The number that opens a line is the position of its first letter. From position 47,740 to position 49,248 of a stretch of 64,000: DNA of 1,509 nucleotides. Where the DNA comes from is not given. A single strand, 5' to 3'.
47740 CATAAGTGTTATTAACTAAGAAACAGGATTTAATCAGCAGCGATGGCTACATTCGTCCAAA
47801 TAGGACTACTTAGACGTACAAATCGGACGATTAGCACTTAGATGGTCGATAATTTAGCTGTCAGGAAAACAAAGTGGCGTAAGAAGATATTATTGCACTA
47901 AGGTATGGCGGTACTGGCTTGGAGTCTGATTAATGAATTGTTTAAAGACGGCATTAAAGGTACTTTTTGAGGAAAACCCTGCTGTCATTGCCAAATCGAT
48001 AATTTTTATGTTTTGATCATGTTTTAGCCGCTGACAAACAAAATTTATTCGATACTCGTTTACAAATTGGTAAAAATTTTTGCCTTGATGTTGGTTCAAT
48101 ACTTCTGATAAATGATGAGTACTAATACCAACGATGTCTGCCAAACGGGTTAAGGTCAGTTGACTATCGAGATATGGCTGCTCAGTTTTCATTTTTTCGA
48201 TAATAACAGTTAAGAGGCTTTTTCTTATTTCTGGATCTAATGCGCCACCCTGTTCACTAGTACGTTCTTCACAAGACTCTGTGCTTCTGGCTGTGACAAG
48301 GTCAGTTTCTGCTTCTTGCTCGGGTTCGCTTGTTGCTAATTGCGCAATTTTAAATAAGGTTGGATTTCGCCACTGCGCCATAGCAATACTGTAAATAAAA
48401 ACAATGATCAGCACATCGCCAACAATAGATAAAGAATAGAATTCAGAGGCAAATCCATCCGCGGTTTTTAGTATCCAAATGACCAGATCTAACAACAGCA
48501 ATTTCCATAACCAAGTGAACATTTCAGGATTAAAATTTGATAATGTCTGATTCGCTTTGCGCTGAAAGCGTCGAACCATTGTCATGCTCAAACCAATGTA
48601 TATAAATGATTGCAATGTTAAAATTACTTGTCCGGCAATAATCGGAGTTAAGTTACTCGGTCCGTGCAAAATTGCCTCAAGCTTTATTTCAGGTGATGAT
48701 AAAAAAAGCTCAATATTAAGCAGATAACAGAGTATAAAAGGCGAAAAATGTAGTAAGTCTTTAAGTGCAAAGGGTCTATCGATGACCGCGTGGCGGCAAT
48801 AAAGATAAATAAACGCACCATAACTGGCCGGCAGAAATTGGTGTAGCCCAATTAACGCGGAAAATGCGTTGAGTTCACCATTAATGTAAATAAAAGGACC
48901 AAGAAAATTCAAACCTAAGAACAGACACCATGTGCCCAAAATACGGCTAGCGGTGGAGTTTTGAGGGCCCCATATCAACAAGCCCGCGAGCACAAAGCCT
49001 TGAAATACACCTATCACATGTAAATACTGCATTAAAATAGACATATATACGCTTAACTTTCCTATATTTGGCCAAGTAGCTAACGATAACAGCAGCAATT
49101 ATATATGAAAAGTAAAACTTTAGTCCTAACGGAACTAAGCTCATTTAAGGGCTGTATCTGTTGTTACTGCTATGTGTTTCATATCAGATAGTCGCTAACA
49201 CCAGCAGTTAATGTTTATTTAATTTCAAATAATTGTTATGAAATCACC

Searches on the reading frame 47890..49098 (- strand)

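Call 72: search_protein_families(library=pfam, proteins=[window:47890-49098:-], max_evalue=0.001)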
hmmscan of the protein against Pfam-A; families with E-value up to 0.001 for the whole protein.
window:47890-49098:- (402 aa): 2 families
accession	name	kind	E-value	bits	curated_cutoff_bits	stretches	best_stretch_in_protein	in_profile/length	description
PF12833.13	HTH_18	-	8.2e-19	68.1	33.6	1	319-398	1-79/80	Helix-turn-helix domain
PF00165.29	HTH_AraC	-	2.9e-14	53.2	26.6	1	361-398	6-42/42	Bacterial regulatory helix-turn-helix proteins, AraC family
